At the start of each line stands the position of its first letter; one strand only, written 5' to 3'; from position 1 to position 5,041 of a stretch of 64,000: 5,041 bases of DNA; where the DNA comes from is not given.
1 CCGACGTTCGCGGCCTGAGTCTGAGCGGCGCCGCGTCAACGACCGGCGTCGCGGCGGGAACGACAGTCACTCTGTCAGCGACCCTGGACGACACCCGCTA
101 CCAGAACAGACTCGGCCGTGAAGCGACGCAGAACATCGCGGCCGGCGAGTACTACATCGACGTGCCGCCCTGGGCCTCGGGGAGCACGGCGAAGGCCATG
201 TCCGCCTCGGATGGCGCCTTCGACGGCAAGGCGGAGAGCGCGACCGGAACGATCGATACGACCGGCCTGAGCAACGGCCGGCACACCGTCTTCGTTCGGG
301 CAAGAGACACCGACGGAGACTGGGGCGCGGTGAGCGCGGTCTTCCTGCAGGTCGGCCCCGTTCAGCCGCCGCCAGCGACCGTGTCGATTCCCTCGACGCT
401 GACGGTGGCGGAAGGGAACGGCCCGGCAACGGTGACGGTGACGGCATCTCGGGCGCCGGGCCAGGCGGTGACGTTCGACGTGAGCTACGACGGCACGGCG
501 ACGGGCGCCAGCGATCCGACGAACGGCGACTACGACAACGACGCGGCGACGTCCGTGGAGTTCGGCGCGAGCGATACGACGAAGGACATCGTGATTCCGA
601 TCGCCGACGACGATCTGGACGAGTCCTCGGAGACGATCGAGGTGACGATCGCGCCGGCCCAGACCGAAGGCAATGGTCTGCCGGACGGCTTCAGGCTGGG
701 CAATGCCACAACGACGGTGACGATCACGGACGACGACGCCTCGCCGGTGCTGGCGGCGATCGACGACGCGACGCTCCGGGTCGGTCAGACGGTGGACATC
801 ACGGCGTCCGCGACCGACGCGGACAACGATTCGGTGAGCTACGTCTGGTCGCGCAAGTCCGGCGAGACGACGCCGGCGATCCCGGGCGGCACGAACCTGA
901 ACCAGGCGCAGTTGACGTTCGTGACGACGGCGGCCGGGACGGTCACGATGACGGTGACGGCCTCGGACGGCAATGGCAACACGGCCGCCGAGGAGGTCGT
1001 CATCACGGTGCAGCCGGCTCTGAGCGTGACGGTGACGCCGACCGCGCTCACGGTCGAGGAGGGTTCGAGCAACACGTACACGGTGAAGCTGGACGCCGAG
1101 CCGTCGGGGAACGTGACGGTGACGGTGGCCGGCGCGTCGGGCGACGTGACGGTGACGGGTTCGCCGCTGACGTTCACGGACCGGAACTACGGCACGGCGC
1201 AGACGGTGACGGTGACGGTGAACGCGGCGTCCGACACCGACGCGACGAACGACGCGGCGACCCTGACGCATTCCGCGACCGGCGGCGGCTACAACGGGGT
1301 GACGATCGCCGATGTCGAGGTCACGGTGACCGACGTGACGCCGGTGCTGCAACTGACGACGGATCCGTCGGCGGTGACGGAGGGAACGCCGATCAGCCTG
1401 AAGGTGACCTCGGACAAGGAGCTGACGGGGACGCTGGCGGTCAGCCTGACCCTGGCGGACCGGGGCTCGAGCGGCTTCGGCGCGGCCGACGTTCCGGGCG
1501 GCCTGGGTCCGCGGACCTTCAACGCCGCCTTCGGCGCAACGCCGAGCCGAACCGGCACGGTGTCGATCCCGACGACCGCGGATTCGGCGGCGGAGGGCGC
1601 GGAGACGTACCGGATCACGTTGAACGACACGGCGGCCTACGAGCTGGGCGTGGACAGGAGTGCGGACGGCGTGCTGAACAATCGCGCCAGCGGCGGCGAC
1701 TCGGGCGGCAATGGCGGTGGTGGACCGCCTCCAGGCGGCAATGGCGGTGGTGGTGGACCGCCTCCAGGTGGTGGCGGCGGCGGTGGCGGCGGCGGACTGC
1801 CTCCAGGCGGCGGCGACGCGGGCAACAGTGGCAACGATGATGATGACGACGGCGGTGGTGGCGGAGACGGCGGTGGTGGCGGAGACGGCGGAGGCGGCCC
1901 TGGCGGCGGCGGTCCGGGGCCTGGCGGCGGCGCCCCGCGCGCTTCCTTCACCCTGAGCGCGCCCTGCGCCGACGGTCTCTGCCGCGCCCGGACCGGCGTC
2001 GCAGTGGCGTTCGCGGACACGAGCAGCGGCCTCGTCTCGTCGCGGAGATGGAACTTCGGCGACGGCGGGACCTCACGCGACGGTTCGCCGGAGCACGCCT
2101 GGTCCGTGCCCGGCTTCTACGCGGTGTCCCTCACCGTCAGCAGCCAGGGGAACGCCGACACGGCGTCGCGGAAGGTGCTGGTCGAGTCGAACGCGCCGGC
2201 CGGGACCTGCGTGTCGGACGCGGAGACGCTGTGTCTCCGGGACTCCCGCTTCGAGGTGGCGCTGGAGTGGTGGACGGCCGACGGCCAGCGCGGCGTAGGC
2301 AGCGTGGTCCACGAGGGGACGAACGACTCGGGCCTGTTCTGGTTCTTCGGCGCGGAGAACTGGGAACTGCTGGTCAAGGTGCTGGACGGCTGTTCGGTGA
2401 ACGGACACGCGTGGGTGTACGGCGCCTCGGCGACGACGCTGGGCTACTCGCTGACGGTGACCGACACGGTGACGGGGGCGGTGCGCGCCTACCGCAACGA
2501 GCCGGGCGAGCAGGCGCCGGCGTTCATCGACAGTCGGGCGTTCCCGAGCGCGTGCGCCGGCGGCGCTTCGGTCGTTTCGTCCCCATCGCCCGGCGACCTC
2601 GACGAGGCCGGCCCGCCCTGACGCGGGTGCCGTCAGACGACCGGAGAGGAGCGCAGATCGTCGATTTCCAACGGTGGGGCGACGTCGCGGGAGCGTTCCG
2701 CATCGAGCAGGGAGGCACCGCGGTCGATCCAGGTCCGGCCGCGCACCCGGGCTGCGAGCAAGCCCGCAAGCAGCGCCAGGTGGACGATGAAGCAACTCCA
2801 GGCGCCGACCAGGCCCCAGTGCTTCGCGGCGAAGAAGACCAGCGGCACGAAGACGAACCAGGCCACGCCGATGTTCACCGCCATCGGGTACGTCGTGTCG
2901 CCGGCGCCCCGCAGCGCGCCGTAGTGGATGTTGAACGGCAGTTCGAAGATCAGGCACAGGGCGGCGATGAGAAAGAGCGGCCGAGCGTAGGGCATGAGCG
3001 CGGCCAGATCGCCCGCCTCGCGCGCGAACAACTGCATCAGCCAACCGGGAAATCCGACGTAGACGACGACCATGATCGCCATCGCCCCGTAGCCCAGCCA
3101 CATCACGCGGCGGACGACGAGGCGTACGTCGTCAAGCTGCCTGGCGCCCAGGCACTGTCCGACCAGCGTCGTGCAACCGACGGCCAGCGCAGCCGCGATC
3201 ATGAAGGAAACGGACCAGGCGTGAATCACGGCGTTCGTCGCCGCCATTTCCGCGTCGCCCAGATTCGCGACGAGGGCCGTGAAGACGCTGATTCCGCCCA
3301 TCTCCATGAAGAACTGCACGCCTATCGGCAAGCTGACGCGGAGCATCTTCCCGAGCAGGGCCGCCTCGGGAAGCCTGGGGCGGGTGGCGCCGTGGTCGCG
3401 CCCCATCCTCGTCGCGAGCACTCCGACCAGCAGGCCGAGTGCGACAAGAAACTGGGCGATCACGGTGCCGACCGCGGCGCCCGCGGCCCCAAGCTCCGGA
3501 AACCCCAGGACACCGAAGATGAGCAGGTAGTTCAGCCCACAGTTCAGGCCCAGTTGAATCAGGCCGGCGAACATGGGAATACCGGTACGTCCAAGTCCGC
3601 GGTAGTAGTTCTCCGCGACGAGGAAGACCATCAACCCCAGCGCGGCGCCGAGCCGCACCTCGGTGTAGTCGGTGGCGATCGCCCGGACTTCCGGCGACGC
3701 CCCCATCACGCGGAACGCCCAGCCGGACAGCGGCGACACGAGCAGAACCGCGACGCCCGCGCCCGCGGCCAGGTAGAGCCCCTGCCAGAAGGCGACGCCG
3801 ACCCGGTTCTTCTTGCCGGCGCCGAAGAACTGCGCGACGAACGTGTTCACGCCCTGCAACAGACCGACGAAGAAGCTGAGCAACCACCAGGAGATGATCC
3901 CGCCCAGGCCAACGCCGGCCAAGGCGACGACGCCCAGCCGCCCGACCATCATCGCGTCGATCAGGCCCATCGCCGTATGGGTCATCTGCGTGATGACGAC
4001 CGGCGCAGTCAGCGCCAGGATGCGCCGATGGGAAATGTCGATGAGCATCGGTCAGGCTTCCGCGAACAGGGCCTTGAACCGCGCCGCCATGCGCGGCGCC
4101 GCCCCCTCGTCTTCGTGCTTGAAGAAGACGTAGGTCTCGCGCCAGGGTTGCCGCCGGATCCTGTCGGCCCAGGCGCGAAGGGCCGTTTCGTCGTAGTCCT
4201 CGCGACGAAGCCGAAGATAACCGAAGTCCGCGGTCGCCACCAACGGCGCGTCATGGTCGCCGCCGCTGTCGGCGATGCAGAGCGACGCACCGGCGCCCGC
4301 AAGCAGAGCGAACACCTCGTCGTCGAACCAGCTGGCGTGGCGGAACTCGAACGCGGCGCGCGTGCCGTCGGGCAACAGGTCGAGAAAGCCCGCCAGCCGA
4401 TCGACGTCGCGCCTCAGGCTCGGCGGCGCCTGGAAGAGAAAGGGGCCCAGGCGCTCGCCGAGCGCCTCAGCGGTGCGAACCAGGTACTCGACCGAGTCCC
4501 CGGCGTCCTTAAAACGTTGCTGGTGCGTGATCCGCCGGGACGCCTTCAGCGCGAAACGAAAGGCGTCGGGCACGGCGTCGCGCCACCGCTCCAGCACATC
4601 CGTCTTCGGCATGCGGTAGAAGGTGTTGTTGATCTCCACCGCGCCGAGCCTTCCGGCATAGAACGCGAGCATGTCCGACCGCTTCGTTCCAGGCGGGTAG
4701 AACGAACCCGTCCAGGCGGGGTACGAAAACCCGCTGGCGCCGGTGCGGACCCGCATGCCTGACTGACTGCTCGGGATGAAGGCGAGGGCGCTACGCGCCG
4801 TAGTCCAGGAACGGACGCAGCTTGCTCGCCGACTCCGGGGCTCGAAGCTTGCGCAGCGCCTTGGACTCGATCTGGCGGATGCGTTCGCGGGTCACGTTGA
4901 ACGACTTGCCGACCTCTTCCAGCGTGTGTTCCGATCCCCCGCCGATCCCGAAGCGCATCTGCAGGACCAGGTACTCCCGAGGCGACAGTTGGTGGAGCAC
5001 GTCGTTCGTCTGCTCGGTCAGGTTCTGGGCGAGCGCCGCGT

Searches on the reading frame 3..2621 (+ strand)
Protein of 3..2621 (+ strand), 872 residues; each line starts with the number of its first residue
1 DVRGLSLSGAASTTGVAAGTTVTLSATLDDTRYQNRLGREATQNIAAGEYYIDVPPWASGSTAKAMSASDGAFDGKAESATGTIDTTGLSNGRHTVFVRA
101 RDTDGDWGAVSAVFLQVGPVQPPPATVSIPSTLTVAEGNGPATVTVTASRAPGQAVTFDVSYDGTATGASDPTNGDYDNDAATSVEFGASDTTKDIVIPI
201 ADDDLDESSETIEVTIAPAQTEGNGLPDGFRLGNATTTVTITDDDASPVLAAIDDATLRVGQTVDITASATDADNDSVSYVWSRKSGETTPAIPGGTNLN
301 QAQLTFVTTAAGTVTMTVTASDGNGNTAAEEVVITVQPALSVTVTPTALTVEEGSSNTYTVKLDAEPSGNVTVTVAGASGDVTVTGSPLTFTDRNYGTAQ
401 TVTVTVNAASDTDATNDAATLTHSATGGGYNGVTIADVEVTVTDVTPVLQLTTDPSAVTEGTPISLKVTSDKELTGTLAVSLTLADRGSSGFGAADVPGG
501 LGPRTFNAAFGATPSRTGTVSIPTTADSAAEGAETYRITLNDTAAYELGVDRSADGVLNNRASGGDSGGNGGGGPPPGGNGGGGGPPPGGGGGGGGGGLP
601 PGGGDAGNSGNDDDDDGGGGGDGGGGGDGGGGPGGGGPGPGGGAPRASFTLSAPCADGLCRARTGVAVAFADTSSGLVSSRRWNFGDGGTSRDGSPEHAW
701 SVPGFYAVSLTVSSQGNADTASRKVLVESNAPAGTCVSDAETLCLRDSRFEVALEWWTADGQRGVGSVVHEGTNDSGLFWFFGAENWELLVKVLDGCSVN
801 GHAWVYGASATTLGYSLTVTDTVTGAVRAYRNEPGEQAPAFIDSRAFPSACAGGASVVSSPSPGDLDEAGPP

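Call 86: search_protein_families(library=pfam, proteins=[window:3-2621:+], max_evalue=0.001)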
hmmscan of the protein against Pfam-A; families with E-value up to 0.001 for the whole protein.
window:3-2621:+ (872 aa): 7 families
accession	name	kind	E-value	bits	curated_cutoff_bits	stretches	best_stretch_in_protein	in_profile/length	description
PF18911.6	PKD_4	-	1.2e-13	51.3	27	2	668-723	24-79/85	PKD domain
PF00801.26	PKD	-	2.7e-11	43.7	23.5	2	668-727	17-80/80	PKD domain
PF22352.2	K319L-like_PKD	-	6.4e-09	36.1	27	1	252-336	1-84/84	K319L-like, PKD domain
PF03160.20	Calx-beta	-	3.8e-07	30.6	27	1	131-245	13-119/119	Calx-beta domain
PF05345.18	He_PIG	-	1.7e-05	25.6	24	1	248-336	2-95/96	Putative Ig domain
PF17963.7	Big_9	-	2.2e-05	25.7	23.6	1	247-335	3-89/89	Bacterial Ig domain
PF17766.7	fn3_6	-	7.9e-05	23.2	26.4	0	298-370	1-76/99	Fibronectin type-III domain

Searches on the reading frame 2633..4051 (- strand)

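Call 86: search_protein_families(library=pfam, proteins=[window:2633-4051:-], max_evalue=0.001)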
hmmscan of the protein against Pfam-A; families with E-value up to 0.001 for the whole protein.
window:2633-4051:- (472 aa): 1 family
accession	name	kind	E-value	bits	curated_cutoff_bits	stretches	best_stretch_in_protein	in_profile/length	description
PF01554.23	MatE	-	2.3e-55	187.1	24.9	2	17-176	1-161/161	MatE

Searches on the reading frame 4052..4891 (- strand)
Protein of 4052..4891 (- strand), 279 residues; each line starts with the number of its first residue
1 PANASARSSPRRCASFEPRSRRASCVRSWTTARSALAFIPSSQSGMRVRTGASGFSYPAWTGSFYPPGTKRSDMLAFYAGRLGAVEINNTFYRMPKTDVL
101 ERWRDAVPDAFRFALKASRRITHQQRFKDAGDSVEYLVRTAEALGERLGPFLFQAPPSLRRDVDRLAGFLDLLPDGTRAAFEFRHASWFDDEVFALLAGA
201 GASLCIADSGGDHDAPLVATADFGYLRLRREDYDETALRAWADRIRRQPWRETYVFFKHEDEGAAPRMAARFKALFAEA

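Call 86: search_protein_families(library=pfam, proteins=[window:4052-4891:-], max_evalue=0.001)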
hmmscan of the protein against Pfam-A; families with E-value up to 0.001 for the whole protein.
window:4052-4891:- (279 aa): 1 family
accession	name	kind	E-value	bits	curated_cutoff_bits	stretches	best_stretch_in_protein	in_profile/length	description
PF01904.24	DUF72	-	1e-64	219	25.3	1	65-274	1-216/217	Protein of unknown function DUF72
